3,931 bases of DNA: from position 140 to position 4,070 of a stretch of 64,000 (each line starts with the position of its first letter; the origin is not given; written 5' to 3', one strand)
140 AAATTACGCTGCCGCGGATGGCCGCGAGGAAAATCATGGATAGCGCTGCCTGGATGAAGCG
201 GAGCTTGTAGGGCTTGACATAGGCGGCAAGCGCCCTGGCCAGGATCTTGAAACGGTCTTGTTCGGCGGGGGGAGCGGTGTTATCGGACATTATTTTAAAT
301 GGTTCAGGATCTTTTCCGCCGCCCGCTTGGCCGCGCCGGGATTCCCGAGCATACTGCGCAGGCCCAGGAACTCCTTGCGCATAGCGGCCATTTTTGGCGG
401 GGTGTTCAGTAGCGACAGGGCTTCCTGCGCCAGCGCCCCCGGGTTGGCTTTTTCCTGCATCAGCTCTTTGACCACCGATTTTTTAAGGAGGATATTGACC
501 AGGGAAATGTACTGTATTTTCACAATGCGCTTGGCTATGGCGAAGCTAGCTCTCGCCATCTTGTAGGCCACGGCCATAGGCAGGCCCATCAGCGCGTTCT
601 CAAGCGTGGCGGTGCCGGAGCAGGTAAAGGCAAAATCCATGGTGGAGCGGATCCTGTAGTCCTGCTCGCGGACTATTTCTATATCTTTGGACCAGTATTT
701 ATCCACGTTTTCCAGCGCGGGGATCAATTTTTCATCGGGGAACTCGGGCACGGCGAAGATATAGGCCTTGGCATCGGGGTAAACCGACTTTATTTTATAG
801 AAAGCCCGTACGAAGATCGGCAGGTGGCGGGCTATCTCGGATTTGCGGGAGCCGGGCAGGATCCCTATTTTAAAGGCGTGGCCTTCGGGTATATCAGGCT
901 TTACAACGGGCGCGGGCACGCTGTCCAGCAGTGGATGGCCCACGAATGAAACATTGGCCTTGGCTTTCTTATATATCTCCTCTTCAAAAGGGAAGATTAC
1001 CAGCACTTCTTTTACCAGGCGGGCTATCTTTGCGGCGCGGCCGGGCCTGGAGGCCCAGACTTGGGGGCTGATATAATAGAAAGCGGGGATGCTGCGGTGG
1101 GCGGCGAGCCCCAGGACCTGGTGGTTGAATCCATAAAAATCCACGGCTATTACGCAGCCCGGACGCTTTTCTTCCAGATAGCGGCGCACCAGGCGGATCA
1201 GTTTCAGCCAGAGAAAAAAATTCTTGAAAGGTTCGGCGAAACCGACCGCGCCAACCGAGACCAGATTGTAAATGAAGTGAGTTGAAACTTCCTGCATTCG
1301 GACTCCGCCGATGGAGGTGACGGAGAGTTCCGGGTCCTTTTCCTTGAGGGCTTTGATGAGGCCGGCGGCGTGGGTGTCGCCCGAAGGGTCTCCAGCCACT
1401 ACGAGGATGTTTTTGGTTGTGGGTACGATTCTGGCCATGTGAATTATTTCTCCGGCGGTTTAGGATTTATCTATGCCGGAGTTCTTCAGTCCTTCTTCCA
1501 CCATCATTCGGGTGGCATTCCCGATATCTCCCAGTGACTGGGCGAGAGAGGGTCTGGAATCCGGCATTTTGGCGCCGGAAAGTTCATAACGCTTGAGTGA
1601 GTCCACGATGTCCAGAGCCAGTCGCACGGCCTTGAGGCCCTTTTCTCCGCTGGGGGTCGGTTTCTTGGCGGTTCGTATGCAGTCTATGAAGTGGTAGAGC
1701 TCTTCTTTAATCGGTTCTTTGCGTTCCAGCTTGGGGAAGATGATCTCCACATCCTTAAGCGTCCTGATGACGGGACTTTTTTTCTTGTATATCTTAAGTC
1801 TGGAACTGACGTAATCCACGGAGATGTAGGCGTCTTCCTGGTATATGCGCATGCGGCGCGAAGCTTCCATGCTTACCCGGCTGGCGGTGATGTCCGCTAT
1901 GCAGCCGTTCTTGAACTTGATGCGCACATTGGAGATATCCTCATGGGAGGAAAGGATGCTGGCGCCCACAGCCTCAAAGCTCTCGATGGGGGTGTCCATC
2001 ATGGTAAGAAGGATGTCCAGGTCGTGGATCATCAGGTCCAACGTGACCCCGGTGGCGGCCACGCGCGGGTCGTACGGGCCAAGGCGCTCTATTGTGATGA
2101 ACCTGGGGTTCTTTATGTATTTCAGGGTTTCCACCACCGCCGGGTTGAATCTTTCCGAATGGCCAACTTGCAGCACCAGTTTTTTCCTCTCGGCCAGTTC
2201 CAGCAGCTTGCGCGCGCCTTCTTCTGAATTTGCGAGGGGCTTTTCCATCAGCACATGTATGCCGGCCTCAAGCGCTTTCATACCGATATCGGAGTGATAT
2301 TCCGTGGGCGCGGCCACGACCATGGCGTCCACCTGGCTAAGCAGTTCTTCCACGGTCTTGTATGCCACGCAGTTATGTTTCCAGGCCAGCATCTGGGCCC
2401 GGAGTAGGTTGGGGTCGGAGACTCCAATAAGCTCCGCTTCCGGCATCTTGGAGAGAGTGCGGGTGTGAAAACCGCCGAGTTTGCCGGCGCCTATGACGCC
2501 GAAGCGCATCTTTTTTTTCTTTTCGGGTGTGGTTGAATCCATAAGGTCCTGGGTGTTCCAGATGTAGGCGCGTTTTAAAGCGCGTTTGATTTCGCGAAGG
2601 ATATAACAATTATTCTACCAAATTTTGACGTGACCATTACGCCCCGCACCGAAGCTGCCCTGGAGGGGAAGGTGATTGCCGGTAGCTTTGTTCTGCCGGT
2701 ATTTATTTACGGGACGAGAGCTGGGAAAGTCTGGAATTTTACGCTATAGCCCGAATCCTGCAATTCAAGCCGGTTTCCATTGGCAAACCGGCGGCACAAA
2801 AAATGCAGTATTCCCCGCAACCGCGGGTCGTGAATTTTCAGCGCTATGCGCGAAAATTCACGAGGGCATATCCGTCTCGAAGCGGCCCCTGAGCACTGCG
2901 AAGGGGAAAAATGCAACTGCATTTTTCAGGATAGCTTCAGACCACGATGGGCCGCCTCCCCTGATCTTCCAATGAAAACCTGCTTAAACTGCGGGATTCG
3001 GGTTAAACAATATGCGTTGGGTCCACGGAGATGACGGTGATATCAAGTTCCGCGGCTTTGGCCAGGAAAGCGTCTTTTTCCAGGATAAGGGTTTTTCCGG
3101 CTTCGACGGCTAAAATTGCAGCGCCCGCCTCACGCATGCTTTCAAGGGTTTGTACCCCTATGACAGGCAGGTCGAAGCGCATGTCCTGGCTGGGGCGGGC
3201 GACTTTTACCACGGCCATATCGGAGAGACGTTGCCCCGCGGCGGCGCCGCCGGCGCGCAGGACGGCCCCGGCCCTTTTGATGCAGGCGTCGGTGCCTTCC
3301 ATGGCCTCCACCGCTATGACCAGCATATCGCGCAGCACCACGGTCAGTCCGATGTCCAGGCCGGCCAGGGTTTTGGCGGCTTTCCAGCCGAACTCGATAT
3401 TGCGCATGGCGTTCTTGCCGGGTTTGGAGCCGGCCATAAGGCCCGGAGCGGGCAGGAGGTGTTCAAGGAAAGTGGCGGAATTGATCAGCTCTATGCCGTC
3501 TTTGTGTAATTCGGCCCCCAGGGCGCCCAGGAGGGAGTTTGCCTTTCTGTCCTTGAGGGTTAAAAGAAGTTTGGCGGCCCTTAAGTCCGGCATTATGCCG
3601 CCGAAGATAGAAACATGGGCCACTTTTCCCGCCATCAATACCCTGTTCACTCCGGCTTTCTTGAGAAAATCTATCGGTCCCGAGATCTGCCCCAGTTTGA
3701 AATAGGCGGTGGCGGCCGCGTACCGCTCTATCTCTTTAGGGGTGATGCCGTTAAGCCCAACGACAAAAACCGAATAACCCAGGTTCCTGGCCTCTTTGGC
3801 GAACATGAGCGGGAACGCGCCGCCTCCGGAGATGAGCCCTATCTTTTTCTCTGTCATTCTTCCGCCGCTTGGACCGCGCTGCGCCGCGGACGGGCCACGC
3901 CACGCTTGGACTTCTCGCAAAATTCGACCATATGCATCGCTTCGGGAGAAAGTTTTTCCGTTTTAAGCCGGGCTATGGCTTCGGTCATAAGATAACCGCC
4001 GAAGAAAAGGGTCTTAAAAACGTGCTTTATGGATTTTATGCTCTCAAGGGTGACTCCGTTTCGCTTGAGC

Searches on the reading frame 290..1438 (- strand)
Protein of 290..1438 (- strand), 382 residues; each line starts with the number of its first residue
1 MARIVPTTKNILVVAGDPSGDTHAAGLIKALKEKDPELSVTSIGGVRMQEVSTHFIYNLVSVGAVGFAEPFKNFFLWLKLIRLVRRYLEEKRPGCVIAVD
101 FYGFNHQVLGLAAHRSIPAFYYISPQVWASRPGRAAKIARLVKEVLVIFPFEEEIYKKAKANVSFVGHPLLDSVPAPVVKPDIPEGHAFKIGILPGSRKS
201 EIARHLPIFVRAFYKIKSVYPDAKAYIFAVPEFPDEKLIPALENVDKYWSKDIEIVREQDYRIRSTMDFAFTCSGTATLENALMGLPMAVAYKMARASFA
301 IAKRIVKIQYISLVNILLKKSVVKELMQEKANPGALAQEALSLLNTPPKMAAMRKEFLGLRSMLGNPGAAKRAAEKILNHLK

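Call 76: search_protein_families(library=pfam, proteins=[window:290-1438:-], max_evalue=0.0001)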
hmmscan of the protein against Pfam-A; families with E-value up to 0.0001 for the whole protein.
window:290-1438:- (382 aa): 1 family
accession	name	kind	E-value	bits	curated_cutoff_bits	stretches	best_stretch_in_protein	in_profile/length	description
PF02684.21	LpxB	-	4.9e-81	272.9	22.6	1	11-349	1-344/374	Lipid-A-disaccharide synthetase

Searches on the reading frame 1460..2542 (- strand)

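Call 76: search_protein_families(library=pfam, proteins=[window:1460-2542:-], max_evalue=0.0001)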
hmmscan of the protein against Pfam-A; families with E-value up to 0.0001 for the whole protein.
window:1460-2542:- (360 aa): 4 families
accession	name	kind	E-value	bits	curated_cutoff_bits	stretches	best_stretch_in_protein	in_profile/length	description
PF01408.29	GFO_IDH_MocA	-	7.1e-28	98.1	24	1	12-128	1-120/120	Oxidoreductase family, NAD-binding Rossmann fold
PF22725.1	GFO_IDH_MocA_C3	-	3.4e-10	40.4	27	1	159-240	39-123/124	GFO/IDH/MocA C-terminal domain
PF03447.22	NAD_binding_3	-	3e-09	38.1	24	1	18-121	1-110/116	Homoserine dehydrogenase, NAD binding domain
PF02894.22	GFO_IDH_MocA_C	-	2.2e-06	28.1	22.9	1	160-310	36-204/218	Oxidoreductase family, C-terminal alpha/beta domain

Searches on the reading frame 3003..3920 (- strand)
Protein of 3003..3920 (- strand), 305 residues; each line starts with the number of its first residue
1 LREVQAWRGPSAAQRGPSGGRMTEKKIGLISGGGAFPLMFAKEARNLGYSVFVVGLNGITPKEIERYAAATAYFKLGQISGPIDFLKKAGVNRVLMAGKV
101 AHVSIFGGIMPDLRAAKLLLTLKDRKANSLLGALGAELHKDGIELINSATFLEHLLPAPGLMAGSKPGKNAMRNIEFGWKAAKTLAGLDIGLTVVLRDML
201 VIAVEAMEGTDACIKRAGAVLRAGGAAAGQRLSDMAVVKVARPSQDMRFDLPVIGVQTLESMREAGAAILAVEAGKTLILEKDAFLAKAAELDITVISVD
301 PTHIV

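Call 76: search_protein_families(library=pfam, proteins=[window:3003-3920:-], max_evalue=0.0001)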
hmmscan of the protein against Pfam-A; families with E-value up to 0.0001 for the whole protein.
window:3003-3920:- (305 aa): 2 families
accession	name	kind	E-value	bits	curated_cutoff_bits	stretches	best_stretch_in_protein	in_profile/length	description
PF06230.17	LpxI_C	-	8.1e-43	145.9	25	1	159-297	2-131/131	LpxI C-terminal domain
PF17930.7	LpxI_N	-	1.7e-33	115.8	25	1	26-155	1-129/129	LpxI N-terminal domain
